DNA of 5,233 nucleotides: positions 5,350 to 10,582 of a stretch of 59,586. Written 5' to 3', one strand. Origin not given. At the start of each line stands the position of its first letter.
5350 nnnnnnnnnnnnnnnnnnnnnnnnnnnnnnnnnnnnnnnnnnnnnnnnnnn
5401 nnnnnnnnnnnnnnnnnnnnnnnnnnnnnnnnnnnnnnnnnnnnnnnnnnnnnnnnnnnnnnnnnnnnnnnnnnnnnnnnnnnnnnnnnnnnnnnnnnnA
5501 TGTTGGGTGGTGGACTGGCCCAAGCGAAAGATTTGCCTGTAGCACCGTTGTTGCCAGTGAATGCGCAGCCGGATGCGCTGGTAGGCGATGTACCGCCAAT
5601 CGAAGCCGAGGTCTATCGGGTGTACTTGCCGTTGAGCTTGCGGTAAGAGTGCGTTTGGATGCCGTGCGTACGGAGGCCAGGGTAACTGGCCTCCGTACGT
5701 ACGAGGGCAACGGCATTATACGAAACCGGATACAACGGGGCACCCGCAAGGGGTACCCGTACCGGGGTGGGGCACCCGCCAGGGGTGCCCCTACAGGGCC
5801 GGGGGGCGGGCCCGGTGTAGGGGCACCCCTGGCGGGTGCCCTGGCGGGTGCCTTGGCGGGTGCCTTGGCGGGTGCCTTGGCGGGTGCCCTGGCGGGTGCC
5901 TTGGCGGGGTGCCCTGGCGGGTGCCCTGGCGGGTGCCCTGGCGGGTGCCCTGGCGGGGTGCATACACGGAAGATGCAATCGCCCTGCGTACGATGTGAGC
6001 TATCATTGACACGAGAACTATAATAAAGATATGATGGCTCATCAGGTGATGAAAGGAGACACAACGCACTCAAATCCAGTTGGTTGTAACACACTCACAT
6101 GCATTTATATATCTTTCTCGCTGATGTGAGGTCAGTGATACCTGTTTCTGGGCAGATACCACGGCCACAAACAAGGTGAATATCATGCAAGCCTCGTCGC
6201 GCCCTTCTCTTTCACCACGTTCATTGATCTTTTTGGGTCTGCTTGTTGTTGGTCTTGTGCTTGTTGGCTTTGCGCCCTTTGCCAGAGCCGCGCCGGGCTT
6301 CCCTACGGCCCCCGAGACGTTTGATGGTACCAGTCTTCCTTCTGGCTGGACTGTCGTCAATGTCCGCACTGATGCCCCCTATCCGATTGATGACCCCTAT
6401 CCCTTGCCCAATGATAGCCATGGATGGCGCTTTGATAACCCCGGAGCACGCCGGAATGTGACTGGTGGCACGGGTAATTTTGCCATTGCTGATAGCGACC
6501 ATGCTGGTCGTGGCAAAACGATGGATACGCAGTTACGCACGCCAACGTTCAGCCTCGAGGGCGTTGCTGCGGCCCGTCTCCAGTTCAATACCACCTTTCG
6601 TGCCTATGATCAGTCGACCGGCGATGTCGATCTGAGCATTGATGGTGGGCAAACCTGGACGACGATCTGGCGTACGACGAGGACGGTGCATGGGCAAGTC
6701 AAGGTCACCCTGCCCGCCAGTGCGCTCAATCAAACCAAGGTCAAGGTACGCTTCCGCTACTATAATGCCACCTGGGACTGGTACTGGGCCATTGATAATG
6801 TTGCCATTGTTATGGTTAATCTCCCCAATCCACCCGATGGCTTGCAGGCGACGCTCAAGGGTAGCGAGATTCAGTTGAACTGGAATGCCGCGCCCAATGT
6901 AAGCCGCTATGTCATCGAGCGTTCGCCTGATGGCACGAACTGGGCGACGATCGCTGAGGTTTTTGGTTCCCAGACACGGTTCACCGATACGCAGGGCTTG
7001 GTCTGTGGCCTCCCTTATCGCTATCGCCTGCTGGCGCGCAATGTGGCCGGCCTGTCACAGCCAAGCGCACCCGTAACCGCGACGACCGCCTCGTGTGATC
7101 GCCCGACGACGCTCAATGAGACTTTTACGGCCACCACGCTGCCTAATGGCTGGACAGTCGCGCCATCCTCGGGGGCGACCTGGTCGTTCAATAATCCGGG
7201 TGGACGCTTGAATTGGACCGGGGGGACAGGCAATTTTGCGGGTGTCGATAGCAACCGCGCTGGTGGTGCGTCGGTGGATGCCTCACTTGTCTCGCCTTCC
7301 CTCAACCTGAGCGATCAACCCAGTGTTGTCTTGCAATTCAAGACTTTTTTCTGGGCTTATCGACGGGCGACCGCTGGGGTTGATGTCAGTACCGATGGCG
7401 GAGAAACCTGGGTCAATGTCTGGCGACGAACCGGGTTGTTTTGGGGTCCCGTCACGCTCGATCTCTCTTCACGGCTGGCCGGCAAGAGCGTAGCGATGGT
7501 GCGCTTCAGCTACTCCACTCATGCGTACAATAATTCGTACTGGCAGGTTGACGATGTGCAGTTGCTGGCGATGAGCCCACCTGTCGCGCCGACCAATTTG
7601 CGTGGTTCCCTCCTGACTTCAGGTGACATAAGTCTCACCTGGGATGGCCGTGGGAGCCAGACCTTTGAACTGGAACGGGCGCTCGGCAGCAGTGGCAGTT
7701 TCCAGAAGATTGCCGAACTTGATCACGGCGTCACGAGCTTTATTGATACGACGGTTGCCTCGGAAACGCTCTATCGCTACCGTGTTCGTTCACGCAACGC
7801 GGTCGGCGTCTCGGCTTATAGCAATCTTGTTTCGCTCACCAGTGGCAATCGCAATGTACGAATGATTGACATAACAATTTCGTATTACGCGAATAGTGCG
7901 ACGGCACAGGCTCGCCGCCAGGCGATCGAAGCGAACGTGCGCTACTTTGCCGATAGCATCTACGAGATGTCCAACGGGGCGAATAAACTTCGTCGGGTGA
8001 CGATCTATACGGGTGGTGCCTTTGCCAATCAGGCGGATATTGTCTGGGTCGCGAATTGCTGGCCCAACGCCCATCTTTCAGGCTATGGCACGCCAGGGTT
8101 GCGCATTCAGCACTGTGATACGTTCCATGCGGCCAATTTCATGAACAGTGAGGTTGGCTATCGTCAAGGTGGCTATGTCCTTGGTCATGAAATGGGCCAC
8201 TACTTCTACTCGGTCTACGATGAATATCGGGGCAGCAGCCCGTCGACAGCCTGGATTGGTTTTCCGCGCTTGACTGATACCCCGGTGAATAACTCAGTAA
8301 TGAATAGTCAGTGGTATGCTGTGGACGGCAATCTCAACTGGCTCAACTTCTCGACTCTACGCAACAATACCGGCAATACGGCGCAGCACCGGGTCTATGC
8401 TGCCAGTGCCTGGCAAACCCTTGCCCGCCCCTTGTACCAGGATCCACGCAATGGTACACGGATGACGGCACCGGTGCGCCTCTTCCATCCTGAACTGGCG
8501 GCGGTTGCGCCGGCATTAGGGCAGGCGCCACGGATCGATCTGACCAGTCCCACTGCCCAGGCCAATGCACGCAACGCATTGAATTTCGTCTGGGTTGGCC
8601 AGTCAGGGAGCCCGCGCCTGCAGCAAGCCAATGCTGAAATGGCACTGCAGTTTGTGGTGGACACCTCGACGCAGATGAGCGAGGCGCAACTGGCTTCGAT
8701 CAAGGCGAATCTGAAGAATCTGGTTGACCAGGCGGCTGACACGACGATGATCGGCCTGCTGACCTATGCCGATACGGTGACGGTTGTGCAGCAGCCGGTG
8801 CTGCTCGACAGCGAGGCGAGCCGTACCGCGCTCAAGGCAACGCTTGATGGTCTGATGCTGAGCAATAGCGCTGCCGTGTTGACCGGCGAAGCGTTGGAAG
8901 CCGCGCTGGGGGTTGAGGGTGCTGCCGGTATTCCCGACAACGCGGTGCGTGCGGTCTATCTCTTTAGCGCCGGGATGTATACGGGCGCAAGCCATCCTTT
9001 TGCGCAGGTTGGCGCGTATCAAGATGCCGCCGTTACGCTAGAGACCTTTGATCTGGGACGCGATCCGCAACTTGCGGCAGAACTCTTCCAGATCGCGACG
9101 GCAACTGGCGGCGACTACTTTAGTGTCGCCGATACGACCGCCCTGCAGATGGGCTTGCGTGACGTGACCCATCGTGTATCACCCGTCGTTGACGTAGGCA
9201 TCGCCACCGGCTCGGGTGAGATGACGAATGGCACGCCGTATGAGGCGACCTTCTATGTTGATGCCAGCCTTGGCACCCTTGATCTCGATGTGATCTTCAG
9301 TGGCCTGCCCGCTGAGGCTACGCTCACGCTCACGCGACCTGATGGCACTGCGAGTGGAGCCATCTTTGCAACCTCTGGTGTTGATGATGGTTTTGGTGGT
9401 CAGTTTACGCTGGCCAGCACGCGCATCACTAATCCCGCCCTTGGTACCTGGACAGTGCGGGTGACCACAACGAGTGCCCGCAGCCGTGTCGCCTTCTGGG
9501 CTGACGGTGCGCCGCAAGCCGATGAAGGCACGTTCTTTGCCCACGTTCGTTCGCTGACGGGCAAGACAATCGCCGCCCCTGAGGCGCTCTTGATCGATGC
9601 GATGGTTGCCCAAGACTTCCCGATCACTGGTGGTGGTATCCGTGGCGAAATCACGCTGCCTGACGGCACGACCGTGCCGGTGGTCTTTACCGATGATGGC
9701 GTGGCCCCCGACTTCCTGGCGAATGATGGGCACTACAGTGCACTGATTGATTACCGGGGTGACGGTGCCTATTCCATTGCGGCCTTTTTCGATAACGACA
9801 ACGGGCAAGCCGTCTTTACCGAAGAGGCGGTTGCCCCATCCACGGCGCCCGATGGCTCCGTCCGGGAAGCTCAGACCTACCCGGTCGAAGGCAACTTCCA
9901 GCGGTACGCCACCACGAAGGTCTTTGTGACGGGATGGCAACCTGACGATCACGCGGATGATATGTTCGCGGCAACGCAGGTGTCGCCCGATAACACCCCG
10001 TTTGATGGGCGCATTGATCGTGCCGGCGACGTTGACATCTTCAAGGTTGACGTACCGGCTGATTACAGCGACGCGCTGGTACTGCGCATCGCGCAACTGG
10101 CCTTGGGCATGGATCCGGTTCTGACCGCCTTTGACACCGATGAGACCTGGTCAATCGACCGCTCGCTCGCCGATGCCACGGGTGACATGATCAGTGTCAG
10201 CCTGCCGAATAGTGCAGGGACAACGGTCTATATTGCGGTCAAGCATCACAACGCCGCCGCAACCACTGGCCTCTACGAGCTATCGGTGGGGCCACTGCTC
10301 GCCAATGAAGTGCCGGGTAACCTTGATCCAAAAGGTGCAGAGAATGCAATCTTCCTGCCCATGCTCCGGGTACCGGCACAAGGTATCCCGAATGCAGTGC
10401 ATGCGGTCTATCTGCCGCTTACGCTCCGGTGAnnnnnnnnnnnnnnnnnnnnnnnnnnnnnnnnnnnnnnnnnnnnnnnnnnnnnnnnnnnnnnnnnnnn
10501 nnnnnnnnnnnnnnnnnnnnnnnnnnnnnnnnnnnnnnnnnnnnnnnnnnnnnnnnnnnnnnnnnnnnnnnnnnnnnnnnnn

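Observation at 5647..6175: Highly structured intergenic region: terminator hairpin, long inverted repeat and a 12-nt tandem array upstream of the metalloprotease gene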

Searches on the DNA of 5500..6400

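Call 40: search_rna_families(source=window, start=5500, end=6400, threshold=evalue, max_evalue=1)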
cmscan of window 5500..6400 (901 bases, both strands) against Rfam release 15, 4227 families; matches with E-value up to 1: 3.
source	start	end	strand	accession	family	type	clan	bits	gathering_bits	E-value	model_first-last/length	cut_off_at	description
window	5774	5837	-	RF03599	MIR1883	Gene; miRNA;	-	30.5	128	0.003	1-118/118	no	MIR1883 microRNA precursor family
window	5774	5837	+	RF03599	MIR1883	Gene; miRNA;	-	30.3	128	0.0034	1-118/118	no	MIR1883 microRNA precursor family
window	5771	5840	+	RF00970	mir-648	Gene; miRNA;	-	21.3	84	0.13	1-84/84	no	mir-648 microRNA precursor family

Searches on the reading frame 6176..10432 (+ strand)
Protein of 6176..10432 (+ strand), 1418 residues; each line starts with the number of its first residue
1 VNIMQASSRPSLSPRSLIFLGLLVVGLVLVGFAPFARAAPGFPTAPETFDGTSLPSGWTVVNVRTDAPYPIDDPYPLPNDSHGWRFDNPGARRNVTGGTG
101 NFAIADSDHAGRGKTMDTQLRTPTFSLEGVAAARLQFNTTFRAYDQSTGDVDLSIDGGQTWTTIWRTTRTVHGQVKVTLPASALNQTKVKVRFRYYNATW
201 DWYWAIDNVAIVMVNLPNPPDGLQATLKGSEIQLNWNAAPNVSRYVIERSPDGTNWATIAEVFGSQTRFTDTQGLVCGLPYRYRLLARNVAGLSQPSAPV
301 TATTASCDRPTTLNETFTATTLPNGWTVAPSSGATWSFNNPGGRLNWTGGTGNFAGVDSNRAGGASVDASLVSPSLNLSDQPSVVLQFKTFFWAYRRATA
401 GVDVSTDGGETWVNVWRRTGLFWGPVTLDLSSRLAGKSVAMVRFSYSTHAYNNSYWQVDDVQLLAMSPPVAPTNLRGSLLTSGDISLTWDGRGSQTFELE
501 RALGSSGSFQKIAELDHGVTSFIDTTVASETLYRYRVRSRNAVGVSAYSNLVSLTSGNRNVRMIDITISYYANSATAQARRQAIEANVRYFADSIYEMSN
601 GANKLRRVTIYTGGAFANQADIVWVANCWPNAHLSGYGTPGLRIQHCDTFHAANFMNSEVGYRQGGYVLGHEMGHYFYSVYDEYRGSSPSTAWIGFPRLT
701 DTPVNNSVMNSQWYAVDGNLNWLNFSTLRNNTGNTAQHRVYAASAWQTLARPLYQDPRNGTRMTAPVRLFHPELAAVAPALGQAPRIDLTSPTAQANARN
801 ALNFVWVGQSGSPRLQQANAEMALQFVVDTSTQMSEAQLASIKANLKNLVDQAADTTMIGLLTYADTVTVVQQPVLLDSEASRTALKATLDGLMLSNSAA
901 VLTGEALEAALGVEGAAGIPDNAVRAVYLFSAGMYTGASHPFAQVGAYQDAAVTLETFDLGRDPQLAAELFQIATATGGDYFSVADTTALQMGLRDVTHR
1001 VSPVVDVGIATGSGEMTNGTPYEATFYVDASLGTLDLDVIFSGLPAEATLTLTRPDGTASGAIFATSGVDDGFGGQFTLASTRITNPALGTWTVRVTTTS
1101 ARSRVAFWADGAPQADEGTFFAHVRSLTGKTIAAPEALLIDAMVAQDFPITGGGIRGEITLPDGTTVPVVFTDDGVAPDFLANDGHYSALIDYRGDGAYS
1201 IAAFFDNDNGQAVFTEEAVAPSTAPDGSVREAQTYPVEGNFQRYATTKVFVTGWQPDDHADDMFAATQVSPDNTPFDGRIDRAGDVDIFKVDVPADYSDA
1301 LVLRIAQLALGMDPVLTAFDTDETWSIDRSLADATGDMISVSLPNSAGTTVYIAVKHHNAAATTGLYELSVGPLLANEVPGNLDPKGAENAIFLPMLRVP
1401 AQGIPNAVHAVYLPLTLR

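Call 10: search_protein_families(library=pfam, proteins=[window:6176-10432:+])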
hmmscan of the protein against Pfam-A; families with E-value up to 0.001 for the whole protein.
window:6176-10432:+ (1418 aa): 2 families
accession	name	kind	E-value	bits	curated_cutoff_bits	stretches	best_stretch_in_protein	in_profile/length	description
PF00092.34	VWA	-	6.8e-14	52.9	23.8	1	826-991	4-169/174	von Willebrand factor type A domain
PF00041.27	fn3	-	1.9e-09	38.1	25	1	219-302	2-83/84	Fibronectin type III domain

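Call 29: find_homologous_proteins(query=window:6185-10432:+, max_evalue=1e-20)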
Query window:6185-10432:+ (1415 aa): 89 proteins with E <= 1e-20 among 8000 candidates.
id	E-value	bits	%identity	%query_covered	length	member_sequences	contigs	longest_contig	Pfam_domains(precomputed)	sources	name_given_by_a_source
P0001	0.0e+0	2769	87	98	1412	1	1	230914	PF20773.6,PF00092.35,PF00041.28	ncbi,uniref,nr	ncbi:choice-of-anchor J domain-containing protein [Candidatus Chloroploca sp. M-50]|uniref:Choice-of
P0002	0.0e+0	1498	52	98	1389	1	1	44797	PF00092.35,PF13519.13,PF21471.4,PF00041.28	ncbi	-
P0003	0.0e+0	1319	49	97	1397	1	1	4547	PF00092.35,PF13519.13,PF00041.28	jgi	jgi:fibronectin type 3 domain-containing protein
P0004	0.0e+0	1057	42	97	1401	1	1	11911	PF13768.13,PF00629.31,PF22633.4,PF00092.35,PF13519.13,PF25833.1,PF00041.28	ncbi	-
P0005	0.0e+0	1042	42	99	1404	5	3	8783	PF00092.35,PF00041.28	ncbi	ncbi:MAG: VWA domain-containing protein [Chloroflexales bacterium]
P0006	0.0e+0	1038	41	98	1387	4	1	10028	PF00092.35,PF13519.13,PF00041.28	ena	-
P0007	0.0e+0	1025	42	96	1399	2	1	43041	PF13768.13,PF00092.35,PF00041.28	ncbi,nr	ncbi:choice-of-anchor X domain-containing protein [Candidatus Viridilinea mediisalina]|nr:choice-of-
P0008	0.0e+0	1024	40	98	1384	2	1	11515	PF22633.4,PF13519.13,PF00041.28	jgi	-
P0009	1.9e-289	982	40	96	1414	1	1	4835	PF01108.24,PF20773.6,PF22633.4,PF00092.35,PF13519.13,PF00041.28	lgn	-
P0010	1.1e-281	956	38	97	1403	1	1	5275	PF13519.13,PF00041.28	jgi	jgi:hypothetical protein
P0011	9.9e-279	946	39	94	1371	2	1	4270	PF00092.35,PF13519.13,PF00041.28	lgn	-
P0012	7.5e-278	943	35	93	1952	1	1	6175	PF25059.2,PF00092.35,PF25788.3,PF24489.2,PF13519.13,PF21471.4,PF00041.28,PF16656.12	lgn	-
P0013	3.5e-276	938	35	96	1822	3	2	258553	PF22633.4,PF00092.35,PF13519.13,PF00041.28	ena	-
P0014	8.3e-262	890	35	96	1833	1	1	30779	PF25059.2,PF00092.35,PF21471.4,PF00041.28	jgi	jgi:hypothetical protein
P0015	1.0e-234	801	37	96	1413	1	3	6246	PF13519.13,PF00041.28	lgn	-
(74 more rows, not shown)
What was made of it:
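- Tried and rejected: The best homologue of the downstream protein is 87% identical (call 29).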

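Call 30: find_encoding_contigs(protein=P0001, flank=10000, max_places=3)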
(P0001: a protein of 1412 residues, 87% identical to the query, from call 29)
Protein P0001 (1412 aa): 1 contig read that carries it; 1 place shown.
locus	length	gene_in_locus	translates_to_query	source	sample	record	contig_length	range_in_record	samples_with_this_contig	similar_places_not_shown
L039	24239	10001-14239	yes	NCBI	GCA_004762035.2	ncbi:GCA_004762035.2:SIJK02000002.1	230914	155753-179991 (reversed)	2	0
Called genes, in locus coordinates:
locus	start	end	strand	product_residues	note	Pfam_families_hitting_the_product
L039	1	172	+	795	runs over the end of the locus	PF12704:MacB_PCD (faint), PF02687:FtsX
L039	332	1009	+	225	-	PF00005:ABC_tran, PF02463:SMC_N (faint), PF13304:AAA_21 (faint)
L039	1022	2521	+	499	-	PF25990:Beta-barrel_YknX (faint)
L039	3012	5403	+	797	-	PF28492:Beta_helix_4 (weak), PF15310:VAD1-2 (faint)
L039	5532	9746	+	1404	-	PF13229:Beta_helix (weak), PF13620:CarboxypepD_reg (weak), PF16371:MetallophosN (weak), PF04862:DUF642, PF01344:Kelch_1 (weak), PF13415:Beta-prop_FBX42, PF24681:Kelch_KLHDC2_KLHL20_DRC7, PF24681:Kelch_KLHDC2_KLHL20_DRC7, +10 more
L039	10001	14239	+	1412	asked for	PF20773:InhA-like_MAM (faint), PF00041:fn3 (faint), PF00092:VWA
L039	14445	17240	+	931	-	PF16078:2-oxogl_dehyd_N, PF00676:E1_dh, PF02779:Transket_pyr, PF16870:OxoGdeHyase_C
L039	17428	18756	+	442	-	PF00364:Biotin_lipoyl, PF25919:BSH_CusB (faint), PF02817:E3_binding, PF00198:2-oxoacid_dh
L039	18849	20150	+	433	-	PF00278:Orn_DAP_Arg_deC, PF02784:Orn_Arg_deC_N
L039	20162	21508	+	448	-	PF14516:AAA_35 (faint), PF00486:Trans_reg_C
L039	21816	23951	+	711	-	-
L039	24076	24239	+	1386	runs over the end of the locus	PF07705:CARDB (faint), PF04151:PPC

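Call 31: find_encoding_contigs(protein=P0002, flank=8000, max_places=3)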
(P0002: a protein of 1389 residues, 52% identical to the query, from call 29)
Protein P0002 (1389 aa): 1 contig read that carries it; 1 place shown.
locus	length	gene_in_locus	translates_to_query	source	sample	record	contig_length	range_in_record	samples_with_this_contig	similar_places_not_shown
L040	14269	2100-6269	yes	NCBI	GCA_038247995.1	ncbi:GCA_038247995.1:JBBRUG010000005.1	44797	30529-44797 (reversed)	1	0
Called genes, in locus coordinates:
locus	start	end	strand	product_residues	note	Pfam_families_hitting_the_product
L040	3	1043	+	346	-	?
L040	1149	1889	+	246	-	PF00106:adh_short, PF08659:KR, PF23441:SDR (weak), PF13561:adh_short_C2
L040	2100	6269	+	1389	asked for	PF21471:Reelin_subrepeat-B (faint), PF00041:fn3 (weak), PF00092:VWA, PF13519:VWA_2 (weak)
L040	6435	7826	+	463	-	PF03023:MurJ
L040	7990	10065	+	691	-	PF09594:GT87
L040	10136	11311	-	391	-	PF01546:Peptidase_M20, PF07687:M20_dimer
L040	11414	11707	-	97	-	PF03992:ABM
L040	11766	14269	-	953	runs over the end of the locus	PF00112:Peptidase_C1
